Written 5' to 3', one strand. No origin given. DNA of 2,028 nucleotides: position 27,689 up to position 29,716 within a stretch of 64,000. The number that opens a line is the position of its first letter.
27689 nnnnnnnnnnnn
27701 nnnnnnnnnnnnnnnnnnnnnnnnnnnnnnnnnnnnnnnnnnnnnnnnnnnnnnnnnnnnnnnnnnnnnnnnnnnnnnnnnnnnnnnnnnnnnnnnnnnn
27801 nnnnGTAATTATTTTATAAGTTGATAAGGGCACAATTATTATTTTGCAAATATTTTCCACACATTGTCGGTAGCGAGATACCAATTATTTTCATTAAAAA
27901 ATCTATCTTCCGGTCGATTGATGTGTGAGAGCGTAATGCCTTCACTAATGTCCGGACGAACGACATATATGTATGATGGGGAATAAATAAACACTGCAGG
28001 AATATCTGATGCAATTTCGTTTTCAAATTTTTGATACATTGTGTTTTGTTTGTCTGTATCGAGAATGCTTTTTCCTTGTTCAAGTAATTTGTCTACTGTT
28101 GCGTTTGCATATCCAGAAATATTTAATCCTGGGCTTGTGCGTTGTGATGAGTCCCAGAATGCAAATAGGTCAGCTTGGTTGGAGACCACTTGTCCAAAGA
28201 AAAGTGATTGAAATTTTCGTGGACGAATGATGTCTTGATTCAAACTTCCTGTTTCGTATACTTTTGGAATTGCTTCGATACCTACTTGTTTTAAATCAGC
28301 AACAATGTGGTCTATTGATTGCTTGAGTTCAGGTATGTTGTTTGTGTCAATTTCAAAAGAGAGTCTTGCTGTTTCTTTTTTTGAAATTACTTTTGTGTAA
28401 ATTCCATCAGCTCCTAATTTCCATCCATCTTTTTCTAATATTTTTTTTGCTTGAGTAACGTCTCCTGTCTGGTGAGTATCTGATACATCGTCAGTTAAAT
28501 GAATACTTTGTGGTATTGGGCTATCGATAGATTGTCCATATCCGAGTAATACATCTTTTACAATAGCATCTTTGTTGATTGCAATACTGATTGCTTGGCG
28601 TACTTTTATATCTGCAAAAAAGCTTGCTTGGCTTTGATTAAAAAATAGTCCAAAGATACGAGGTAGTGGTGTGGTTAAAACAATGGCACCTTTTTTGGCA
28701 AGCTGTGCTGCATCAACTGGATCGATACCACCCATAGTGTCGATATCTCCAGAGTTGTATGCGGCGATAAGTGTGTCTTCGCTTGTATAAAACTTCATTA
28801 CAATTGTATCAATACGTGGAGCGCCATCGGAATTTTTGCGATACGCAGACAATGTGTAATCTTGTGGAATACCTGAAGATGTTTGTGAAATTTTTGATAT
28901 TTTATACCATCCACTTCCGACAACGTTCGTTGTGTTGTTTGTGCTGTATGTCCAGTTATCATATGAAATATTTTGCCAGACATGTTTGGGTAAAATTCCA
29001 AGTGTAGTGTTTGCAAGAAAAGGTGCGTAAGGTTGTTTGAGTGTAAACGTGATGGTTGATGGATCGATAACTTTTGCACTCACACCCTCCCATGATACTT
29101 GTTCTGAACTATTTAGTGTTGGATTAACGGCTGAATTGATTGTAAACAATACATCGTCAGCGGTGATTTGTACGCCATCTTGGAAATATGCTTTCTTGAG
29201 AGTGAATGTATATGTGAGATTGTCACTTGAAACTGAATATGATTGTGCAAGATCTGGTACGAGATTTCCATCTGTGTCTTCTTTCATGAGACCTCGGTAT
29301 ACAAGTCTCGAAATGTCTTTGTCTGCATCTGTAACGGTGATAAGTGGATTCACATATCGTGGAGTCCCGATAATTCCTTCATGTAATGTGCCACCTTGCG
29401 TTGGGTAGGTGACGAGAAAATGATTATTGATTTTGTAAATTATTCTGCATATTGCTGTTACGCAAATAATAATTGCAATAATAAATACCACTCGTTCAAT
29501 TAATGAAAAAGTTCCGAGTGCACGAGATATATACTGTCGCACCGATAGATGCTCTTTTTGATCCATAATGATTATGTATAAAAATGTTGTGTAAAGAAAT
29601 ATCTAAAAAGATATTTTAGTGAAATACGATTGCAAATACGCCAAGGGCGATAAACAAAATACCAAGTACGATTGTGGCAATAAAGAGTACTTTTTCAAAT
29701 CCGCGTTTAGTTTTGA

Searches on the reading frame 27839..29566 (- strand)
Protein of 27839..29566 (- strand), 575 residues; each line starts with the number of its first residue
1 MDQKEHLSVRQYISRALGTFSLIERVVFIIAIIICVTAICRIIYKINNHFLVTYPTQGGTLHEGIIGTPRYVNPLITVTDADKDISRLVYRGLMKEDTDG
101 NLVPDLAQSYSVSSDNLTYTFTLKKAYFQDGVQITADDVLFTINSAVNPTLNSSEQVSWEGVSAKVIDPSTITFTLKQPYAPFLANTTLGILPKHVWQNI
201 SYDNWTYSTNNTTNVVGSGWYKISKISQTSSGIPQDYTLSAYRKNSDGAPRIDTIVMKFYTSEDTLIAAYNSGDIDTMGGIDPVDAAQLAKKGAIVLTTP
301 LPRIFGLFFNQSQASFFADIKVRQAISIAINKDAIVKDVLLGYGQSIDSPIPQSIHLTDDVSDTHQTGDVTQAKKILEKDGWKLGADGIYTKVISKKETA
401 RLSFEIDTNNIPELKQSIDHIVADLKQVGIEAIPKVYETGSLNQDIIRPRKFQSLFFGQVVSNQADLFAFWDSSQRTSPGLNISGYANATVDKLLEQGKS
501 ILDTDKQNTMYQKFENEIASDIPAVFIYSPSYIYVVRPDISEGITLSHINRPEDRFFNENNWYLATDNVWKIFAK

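Call 35: search_protein_families(library=pfam, proteins=[window:27839-29566:-], max_evalue=0.0001)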
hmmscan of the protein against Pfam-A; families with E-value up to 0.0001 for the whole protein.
window:27839-29566:- (575 aa): 1 family
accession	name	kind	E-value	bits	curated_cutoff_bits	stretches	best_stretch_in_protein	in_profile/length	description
PF00496.27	SBP_bac_5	-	1.3e-67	229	32.4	1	102-464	2-351/368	Bacterial extracellular solute-binding proteins, family 5 Middle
